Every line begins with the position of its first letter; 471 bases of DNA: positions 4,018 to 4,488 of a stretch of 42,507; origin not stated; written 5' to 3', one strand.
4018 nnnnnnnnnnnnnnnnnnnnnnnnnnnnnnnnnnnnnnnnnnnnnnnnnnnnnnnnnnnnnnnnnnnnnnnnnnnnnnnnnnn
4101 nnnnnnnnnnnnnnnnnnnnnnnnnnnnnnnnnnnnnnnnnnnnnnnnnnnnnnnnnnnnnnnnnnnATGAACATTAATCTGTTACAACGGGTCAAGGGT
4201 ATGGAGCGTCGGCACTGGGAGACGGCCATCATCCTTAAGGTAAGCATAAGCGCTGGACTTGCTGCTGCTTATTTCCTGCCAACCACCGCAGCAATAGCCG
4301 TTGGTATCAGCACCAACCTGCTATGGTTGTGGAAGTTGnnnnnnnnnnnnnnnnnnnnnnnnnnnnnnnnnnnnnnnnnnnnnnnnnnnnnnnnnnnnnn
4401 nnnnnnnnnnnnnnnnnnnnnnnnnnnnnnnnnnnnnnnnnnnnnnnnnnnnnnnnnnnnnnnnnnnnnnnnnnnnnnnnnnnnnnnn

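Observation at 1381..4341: Multiple translationally coupled mini-ORFs encoding hydrophobic peptides in the early region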

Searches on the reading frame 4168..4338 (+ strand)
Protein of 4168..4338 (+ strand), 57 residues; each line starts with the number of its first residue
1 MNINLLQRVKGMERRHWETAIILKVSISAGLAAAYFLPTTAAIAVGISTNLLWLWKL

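Call 29: search_protein_families(library=phrogs, proteins=[window:4168-4338:+], max_evalue=1)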
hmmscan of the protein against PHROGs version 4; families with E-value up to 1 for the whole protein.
seq(57 aa): 0 families

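Call 30: search_protein_families(library=pfam, proteins=[window:4168-4338:+], max_evalue=1)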
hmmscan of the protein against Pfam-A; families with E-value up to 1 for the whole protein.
seq(57 aa): 0 families

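Call 32: search_dna_similar(query=window:4168-4338:+, collection=phages, mode=protein, max_evalue=1, max_rows=40)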
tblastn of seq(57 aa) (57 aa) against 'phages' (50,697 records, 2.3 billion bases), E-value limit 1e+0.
Records with a match: 7; places in all: 7; records where one place covers at least 80% of the query: 6.
Best place of each record, by identity: >=99% 2; 80-90% 2; <60% 3.
By first word of the organism name: Escherichia 4; Pantoea 2; Variovorax 1.
By host as written in the record: Escherichia coli K-12 MG1655 2; Escherichia coli MG1655 K12 2; Pantoea agglomerans 2; Variovorax paradoxus DSM 645 1.
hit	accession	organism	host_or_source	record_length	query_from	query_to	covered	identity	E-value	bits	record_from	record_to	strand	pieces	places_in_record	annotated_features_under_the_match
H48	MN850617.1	Escherichia phage forsur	Escherichia coli K-12 MG1655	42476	1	57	100%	100.0%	5e-30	114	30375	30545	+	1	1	hypothetical protein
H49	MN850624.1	Escherichia phage usur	Escherichia coli K-12 MG1655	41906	1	57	100%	100.0%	6e-30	114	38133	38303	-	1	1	hypothetical protein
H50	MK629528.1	Escherichia phage Lidtsur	Escherichia coli MG1655 K12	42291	1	57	100%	86.0%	3e-23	95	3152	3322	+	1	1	hypothetical protein (x2)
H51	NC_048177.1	Escherichia phage Lidtsur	Escherichia coli MG1655 K12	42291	1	57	100%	86.0%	3e-23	95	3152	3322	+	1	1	hypothetical protein (x2)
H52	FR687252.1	Pantoea phage LIMElight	Pantoea agglomerans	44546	12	57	81%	54.3%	1e-9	57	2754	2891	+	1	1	hypothetical protein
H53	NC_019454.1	Pantoea phage LIMElight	Pantoea agglomerans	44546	12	57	81%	54.3%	1e-9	57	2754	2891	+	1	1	hypothetical protein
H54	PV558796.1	Variovorax phage VPv81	Variovorax paradoxus DSM 645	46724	18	56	68%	41.0%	6e-3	38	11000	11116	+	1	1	record has no annotation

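Call 38: find_homologous_proteins(query=A3, max_evalue=1)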
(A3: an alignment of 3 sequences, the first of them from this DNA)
Query A3 (3 sequences) (57 aa, profile of the alignment): 9 proteins with E <= 1 among 12 candidates.
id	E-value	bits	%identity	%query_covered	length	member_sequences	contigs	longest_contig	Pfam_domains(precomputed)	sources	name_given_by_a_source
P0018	2.3e-33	132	98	100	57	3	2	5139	-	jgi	-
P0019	4.3e-33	131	89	100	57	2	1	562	-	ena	-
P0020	5.2e-31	124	91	100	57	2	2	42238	-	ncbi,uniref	ncbi:hypothetical protein ACLPAF_02565 [Proteus mirabilis]|uniref:hypothetical protein n=1 Tax=Enter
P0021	9.7e-27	110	81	100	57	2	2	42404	-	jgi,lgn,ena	jgi:hypothetical protein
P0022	3.5e-25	106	75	100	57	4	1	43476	-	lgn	-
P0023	1.3e-23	100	71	96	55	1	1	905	-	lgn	-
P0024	1.9e-23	100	54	81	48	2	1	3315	-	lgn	-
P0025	2.5e-19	87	48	88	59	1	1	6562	-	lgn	-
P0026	3.3e-19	86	48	81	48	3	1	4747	-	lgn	-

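Call 55: predict_structure(alignment_id=A5)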
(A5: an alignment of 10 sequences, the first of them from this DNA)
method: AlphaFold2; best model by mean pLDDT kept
length: 57 residues; sequences in the alignment: 10
mean_pLDDT: 80.2   pTM: 0.47
mean pLDDT of the five models: 80.2, 76.4, 75.3, 73.1, 70.0
residues with pLDDT >= 90: 0; 70-90: 54; 50-70: 3; < 50: 0
segments of 3 or more residues with pLDDT < 50: none
pLDDT, mean of each block of 10 residues (from residue 1): 76 81 83 85 81 73
secondary structure, 60 per line:
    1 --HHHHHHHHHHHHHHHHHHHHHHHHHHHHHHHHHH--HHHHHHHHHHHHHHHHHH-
elements in order: H3-36 H39-56

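Call 60: fold_search(model_id=the predicted structure, library=viral)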
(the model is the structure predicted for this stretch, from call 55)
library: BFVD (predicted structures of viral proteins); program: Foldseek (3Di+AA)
matches with E <= 10: 136; with E <= 0.001: 0
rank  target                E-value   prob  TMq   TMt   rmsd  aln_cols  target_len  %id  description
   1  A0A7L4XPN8            6.7e-01  0.92  0.72  0.53   1.9        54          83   18  (no name in the UniProt tables at hand)
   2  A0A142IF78            8.2e-01  0.92  0.68  0.57   1.5        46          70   20  Uncharacterized protein [Pseudomonas phage vB_PsyM_KIL4]
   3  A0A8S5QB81            1.3e+00  0.84  0.75  0.22   3.7        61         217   10  Endodeoxyribonuclease RusA [Myoviridae sp. ctw4b6]
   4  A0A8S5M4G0            1.4e+00  0.72  0.71  0.52   2.6        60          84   18  Uncharacterized protein [Siphoviridae sp. ct0d96]
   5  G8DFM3                1.6e+00  0.63  0.67  0.47   5.0        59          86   29  (no name in the UniProt tables at hand)
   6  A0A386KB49            1.6e+00  0.63  0.62  0.33   2.6        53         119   13  Membrane protein [Mycobacterium phage Saguaro]
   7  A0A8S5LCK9            2.0e+00  0.44  0.62  0.49   3.4        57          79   10  Uncharacterized protein [Myoviridae sp. ctngn1]
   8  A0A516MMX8            2.2e+00  0.44  0.55  0.54   2.5        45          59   11  (no name in the UniProt tables at hand)
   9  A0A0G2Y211            2.4e+00  0.47  0.64  0.44   2.6        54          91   17  Uncharacterized protein [Acanthamoeba polyphaga mimivirus Kroon]
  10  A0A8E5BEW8            2.6e+00  0.75  0.70  0.74   1.1        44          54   14  (no name in the UniProt tables at hand)
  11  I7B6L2                2.6e+00  0.66  0.75  0.62   2.0        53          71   15  Uncharacterized protein [Escherichia phage ECML-117]
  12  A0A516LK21            2.6e+00  0.41  0.61  0.31   2.8        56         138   14  (no name in the UniProt tables at hand)
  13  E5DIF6                2.7e+00  0.38  0.56  0.54   2.2        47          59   17  Predicted membrane protein [Enterobacter phage CC31]
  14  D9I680                2.7e+00  0.28  0.55  0.44   4.1        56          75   12  Uncharacterized protein [Acinetobacter phage 133]
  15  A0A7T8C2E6            3.1e+00  0.63  0.60  0.56   1.2        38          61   10  Uncharacterized protein [Bacillus phage 268TH004]
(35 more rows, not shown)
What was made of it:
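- One weak fold hit is labelled as a 2-TMS holin family: E 4.7, rank 34 (call 60).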

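Call 70: search_protein_families(library=ncbifam, proteins=[window:4168-4338:+], max_evalue=1)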
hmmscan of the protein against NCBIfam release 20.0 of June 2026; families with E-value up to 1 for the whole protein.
seq(57 aa): 0 families

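Call 71: search_protein_families(library=padloc, proteins=[window:4168-4338:+], max_evalue=1)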
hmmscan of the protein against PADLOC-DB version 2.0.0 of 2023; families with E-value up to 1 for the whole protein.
seq(57 aa): 0 families

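Call 92: search_solved_structures(query=A5, max_evalue=5)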
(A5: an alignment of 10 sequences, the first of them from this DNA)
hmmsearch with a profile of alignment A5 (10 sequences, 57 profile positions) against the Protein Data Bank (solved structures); distinct sequences matched with E-value up to 5: 0.
